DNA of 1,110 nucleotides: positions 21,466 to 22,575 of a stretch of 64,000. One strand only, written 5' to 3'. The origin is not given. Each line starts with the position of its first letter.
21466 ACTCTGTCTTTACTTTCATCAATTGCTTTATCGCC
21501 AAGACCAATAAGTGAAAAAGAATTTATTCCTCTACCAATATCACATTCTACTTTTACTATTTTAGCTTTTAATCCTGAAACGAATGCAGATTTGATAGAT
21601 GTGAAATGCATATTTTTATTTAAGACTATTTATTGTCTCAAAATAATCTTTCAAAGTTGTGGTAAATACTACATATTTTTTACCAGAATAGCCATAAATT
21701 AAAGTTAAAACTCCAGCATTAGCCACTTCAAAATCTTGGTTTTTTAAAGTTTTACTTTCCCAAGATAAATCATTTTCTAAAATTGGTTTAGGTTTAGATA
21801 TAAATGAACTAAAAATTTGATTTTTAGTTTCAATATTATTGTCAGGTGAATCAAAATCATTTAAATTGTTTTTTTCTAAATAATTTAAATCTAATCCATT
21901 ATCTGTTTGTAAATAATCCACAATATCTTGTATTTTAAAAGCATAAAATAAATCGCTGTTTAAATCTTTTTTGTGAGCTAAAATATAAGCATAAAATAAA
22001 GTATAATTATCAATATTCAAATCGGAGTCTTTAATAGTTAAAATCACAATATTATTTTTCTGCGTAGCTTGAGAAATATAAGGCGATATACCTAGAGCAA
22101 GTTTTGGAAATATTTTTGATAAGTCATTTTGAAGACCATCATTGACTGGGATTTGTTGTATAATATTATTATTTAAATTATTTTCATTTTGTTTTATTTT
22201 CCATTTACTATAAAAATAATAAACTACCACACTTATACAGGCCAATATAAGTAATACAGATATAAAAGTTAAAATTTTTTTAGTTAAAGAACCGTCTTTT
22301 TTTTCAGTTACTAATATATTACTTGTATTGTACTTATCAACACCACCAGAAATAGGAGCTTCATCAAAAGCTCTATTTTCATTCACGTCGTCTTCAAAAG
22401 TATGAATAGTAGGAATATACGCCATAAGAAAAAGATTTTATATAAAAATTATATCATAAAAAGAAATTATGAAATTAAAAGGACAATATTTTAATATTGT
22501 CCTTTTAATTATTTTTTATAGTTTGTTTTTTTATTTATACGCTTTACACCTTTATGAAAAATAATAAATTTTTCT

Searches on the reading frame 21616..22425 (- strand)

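Call 15: search_protein_families(library=pfam, proteins=[window:21616-22425:-], max_evalue=0.0001)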
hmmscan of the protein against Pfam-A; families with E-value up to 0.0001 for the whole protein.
window:21616-22425:- (269 aa): 0 families

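Call 72: search_protein_families(library=ncbifam, proteins=[window:21616-22425:-], max_evalue=0.01)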
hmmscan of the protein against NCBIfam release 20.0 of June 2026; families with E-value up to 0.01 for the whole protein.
window:21616-22425:- (269 aa): 3 families
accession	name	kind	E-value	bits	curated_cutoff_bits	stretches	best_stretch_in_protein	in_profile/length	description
NF011297.0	PRK14710.1-1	equivalog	0.00044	21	173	1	49-118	9-75/86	hypothetical protein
NF011298.0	PRK14710.1-3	equivalog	0.0032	17.8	326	1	49-117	9-74/163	hypothetical protein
NF033598.2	elast_bind_EbpS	equivalog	0.0033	16.4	300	1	28-88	285-344/498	elastin-binding protein EbpS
